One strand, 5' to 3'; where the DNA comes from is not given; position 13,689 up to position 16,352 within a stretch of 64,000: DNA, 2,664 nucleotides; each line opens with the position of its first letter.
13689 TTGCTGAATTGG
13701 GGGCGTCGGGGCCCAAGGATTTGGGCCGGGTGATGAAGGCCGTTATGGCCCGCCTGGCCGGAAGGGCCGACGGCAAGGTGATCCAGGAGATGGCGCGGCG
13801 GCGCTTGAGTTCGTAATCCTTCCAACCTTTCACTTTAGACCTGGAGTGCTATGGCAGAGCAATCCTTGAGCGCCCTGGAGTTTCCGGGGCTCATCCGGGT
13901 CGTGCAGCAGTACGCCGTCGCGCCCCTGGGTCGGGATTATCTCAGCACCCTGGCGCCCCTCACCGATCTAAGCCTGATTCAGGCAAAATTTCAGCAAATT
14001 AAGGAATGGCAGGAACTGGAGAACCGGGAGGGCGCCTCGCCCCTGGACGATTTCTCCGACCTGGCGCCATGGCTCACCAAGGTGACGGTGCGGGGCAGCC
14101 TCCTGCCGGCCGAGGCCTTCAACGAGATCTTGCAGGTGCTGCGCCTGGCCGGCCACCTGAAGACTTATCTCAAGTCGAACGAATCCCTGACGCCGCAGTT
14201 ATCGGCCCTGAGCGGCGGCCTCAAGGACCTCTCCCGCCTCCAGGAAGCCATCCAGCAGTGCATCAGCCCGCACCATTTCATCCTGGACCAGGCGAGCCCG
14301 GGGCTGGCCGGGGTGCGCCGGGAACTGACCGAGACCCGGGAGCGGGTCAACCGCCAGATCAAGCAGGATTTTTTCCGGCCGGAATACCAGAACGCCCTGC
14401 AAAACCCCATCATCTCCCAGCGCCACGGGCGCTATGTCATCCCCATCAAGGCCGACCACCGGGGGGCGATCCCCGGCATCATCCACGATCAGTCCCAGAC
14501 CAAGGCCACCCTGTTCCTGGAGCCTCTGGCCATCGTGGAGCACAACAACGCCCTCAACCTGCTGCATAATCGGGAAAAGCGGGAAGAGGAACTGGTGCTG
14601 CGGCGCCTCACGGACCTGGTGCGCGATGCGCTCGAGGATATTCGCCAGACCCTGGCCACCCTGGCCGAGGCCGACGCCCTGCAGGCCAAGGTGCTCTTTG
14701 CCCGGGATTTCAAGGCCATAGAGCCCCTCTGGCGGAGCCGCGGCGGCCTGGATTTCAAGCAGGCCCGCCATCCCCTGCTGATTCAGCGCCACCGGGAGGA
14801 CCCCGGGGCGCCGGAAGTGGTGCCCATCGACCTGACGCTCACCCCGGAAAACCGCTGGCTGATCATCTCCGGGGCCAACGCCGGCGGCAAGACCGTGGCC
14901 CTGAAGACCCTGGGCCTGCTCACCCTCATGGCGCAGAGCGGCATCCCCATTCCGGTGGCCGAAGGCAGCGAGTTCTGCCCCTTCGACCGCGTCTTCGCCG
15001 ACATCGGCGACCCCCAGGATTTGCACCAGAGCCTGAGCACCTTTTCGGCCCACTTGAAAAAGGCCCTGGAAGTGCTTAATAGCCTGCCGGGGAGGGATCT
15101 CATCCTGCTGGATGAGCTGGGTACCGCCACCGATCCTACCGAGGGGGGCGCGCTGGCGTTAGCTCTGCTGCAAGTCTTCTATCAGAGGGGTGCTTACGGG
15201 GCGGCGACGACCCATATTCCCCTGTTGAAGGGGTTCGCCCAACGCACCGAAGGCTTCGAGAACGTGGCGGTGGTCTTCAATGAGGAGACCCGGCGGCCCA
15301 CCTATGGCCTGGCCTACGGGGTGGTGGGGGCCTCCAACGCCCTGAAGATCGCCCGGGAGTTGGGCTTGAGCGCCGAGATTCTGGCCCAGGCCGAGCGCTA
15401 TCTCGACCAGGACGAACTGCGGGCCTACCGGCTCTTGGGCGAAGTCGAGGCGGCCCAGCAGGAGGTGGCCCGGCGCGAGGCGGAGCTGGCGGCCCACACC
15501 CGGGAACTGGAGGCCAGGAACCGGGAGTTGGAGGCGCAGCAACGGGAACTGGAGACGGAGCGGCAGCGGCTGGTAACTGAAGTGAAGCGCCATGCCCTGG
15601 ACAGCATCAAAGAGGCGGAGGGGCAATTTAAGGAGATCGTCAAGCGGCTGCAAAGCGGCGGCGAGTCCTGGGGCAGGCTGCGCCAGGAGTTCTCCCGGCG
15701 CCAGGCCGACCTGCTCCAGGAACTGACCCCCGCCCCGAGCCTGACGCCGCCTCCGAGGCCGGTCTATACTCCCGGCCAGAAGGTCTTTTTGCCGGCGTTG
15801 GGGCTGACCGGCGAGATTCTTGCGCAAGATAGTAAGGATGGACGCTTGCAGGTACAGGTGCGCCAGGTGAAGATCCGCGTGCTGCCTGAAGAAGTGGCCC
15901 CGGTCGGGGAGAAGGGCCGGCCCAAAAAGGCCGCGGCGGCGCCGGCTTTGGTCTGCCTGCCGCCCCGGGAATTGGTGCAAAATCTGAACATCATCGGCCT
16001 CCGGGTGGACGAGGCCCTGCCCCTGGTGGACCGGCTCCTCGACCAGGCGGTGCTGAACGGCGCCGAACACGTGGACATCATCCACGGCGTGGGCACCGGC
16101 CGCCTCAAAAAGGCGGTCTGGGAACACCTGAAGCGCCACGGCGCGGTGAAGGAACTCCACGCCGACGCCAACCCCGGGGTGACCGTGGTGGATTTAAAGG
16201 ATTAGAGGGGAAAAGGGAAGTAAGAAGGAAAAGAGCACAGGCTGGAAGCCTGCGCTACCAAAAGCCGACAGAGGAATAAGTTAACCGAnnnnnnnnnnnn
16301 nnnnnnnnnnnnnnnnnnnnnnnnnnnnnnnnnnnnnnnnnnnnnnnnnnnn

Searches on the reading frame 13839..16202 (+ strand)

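Call 77: search_protein_families(library=pfam, proteins=[window:13839-16202:+], max_evalue=0.00001)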
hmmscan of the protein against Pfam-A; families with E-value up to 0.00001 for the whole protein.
window:13839-16202:+ (788 aa): 3 families
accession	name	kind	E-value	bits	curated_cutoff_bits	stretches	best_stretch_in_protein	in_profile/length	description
PF00488.27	MutS_V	-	2.3e-23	83.6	30.2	1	341-523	1-185/188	MutS domain V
PF01713.27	Smr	-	2.7e-16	59.9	25.7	1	716-787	1-77/77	Smr domain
PF20297.4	MSSS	-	1e-07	31.9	26.8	1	645-682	1-38/42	MutS2 and Smr-associated SH3 domain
